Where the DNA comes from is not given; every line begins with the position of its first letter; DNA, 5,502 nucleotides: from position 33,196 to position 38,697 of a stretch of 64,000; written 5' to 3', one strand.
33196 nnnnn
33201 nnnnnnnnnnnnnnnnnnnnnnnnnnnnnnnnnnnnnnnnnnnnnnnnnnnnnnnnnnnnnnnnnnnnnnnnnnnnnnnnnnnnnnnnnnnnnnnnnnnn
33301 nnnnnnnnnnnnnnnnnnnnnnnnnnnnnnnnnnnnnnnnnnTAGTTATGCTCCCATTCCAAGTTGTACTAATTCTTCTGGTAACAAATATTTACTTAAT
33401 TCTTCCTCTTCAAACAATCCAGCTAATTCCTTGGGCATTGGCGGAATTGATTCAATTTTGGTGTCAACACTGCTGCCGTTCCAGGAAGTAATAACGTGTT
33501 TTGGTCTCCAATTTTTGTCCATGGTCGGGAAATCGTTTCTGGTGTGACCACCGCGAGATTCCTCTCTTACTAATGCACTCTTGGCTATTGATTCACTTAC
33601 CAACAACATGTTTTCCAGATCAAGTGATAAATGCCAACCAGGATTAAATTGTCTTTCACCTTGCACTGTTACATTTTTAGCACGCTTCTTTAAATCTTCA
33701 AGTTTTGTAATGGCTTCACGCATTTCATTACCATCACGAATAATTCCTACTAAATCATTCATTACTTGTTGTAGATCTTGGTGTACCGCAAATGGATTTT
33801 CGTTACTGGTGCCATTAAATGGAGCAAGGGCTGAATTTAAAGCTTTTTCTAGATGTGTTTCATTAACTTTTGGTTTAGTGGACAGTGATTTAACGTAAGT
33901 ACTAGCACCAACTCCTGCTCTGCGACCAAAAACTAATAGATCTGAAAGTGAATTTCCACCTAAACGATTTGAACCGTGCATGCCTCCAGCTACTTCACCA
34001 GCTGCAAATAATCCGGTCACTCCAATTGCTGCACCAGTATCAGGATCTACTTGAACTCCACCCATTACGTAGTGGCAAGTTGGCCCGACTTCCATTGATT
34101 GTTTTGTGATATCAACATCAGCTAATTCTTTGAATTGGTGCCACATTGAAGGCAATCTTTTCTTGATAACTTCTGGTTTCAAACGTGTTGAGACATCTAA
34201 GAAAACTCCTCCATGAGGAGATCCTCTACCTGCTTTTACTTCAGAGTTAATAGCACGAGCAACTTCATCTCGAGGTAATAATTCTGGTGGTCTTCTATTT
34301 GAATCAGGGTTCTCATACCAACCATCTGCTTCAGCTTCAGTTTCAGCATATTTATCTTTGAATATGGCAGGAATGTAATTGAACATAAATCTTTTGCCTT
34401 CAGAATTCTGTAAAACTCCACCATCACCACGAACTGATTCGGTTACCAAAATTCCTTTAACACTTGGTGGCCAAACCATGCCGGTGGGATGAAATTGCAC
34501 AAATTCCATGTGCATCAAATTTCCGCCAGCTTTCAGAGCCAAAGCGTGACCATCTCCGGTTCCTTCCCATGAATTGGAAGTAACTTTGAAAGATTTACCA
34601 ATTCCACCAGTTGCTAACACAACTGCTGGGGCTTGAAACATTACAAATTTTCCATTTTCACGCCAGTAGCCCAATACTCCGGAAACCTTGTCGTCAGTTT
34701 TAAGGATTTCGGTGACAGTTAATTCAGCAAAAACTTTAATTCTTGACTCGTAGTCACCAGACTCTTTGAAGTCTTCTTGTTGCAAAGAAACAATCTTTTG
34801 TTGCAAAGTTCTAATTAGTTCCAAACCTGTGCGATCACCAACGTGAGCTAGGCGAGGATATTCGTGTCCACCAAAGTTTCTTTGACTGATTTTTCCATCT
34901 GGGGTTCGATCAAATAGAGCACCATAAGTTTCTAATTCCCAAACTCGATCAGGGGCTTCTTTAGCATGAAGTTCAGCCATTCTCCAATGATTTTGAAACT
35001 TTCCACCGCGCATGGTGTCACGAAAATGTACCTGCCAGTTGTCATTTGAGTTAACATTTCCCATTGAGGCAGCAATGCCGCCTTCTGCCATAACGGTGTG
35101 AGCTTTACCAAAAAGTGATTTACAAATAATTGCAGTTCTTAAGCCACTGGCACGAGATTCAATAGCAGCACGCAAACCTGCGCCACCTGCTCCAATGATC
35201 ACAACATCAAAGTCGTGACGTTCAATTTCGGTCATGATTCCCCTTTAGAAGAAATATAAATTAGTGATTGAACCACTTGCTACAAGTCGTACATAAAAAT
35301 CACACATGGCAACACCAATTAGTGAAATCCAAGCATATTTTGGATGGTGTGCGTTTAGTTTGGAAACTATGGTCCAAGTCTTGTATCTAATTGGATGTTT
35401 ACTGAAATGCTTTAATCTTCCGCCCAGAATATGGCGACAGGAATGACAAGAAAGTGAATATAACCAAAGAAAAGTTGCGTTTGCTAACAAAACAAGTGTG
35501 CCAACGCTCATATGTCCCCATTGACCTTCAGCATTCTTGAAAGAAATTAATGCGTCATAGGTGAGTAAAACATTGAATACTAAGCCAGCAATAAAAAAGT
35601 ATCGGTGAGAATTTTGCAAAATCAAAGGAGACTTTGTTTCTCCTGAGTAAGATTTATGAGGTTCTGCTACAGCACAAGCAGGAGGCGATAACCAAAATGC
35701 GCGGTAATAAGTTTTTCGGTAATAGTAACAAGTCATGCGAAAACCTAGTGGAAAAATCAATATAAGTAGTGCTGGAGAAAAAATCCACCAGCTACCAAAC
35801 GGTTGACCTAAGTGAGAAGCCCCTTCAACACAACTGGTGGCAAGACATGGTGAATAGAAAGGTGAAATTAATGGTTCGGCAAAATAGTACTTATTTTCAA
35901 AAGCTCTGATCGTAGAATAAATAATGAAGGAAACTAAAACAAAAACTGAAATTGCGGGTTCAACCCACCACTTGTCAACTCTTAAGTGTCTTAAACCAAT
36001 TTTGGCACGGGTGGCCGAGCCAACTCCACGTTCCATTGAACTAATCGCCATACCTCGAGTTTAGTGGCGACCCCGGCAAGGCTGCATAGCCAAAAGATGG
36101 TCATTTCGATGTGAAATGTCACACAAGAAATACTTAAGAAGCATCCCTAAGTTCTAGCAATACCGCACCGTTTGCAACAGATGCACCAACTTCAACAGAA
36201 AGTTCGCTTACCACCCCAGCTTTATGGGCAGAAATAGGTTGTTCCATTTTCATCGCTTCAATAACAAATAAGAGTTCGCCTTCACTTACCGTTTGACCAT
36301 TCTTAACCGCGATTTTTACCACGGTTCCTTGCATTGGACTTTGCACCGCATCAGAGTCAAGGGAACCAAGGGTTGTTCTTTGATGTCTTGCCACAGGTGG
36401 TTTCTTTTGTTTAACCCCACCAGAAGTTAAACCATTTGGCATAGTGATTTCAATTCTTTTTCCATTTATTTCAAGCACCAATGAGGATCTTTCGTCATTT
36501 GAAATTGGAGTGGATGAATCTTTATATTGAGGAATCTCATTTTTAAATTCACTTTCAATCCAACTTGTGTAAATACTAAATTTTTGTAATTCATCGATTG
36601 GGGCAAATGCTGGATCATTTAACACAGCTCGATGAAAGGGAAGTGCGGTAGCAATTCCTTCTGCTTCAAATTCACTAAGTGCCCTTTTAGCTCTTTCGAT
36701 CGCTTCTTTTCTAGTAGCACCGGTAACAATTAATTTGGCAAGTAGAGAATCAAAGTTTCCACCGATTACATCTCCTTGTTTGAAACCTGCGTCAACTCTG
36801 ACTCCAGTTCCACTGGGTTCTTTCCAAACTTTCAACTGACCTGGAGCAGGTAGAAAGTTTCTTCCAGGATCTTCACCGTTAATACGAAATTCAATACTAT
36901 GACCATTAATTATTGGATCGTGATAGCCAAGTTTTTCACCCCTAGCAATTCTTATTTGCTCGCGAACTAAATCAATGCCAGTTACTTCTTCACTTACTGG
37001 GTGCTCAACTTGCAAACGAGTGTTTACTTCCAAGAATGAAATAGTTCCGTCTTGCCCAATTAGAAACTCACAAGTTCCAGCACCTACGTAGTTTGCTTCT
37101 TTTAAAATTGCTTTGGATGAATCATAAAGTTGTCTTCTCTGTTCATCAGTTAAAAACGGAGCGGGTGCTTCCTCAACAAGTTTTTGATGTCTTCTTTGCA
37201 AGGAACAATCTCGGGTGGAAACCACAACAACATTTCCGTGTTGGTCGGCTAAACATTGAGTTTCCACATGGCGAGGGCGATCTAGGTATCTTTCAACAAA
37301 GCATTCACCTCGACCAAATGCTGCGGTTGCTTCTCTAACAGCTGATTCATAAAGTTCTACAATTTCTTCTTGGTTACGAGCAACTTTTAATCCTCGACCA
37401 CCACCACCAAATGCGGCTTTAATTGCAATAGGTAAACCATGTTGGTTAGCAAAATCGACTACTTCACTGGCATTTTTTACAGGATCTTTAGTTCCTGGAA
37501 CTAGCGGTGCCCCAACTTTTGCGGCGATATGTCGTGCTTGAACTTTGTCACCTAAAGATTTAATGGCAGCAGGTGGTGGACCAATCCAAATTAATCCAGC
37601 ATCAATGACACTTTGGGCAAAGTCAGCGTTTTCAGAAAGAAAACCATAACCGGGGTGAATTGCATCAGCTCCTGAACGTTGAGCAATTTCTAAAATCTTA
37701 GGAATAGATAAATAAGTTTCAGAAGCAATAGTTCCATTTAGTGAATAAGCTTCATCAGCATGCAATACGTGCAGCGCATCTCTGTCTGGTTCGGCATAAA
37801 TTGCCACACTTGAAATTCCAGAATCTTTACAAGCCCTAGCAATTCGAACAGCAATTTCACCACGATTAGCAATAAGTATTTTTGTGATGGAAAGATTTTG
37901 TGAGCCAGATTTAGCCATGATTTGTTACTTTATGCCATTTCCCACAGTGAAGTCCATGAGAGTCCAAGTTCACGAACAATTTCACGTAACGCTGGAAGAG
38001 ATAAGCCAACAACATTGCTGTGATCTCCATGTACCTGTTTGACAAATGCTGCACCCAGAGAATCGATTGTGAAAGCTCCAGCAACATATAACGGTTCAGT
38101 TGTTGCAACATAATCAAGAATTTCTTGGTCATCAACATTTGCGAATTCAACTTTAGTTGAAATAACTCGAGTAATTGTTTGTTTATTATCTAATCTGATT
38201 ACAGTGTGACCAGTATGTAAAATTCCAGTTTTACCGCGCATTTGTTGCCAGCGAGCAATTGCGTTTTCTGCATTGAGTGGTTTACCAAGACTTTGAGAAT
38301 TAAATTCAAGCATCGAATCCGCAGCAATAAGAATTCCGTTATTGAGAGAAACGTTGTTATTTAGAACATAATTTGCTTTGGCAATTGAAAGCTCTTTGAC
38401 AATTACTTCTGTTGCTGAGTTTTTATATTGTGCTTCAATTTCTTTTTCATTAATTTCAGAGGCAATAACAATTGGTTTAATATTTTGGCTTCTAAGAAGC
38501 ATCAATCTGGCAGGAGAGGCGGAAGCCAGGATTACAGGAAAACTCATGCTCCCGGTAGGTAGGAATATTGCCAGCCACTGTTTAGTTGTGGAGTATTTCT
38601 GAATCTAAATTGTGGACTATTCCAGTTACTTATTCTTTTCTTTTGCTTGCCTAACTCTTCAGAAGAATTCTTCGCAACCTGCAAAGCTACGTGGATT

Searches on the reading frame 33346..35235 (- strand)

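Call 53: search_protein_families(library=pfam, proteins=[window:33346-35235:-], max_evalue=0.00001)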
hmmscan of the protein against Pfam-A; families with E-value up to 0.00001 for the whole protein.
window:33346-35235:- (629 aa): 5 families
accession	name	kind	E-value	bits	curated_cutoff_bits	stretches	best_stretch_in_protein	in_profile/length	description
PF00890.30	FAD_binding_2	-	1e-88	298.8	20.4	1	10-430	1-414/414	FAD binding domain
PF02910.25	Succ_DH_flav_C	-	2.6e-27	95.8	20.8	1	485-595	1-112/130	Fumarate reductase flavoprotein C-term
PF03486.20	HI0933_like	-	4.3e-07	30.1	50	0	10-40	2-32/244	HI0933-like protein Rossmann domain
PF01266.30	DAO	-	1.5e-06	28.4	27.9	0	10-118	1-92/353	FAD dependent oxidoreductase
PF07992.20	Pyr_redox_2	-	2.5e-06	27.6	26.1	0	9-216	1-114/291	Pyridine nucleotide-disulphide oxidoreductase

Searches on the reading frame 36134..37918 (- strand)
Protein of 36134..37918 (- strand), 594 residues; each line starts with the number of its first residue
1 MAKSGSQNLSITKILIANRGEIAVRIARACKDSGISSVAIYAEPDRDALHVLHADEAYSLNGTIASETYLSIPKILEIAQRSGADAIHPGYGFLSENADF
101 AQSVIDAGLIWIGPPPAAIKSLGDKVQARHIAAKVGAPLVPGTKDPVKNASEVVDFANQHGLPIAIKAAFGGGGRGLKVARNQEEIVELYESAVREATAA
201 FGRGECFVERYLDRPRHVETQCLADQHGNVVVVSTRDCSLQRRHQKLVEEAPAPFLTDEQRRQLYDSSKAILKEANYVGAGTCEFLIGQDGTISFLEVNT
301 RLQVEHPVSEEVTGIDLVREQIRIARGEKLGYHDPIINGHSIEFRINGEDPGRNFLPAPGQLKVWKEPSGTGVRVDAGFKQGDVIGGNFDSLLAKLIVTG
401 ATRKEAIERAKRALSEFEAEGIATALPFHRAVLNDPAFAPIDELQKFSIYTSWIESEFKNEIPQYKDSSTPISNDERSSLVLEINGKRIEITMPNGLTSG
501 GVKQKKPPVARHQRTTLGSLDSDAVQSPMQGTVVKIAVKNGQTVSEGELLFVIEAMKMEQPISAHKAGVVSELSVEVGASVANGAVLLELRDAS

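Call 53: search_protein_families(library=pfam, proteins=[window:36134-37918:-], max_evalue=0.00001)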
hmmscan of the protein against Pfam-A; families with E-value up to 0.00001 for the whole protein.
window:36134-37918:- (594 aa): 7 families
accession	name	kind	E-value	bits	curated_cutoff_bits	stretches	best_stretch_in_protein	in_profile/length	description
PF02786.22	CPSase_L_D2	-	1.7e-78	263.4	19.8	1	124-331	1-209/211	Carbamoyl-phosphate synthase L chain, ATP binding domain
PF00289.28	Biotin_carb_N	-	4.2e-44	150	25.5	1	11-119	2-110/110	Biotin carboxylase, N-terminal domain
PF02785.25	Biotin_carb_C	-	2.1e-32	111.9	32.4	1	343-441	1-99/108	Biotin carboxylase C-terminal domain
PF00364.28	Biotin_lipoyl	-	2.8e-18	66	22.1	1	525-590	3-73/73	Biotin-requiring enzyme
PF13533.13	Biotin_lipoyl_2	-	5.4e-10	39.3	29.8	1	524-554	2-32/32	Biotin-lipoyl like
PF02222.28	ATP-grasp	-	3.5e-07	30.5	27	1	147-301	16-162/179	ATP-grasp domain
PF16576.10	HlyD_D23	-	5.7e-06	26.2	30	0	524-556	110-142/214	Barrel-sandwich domain of CusB or HlyD membrane-fusion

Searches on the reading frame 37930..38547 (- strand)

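Call 53: search_protein_families(library=pfam, proteins=[window:37930-38547:-], max_evalue=0.00001)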
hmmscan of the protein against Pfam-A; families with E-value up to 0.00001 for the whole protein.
window:37930-38547:- (205 aa): 1 family
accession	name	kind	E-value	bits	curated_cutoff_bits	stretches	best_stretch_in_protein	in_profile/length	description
PF02545.19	Maf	-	4.4e-48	163.9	27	1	5-193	2-186/187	Maf-like protein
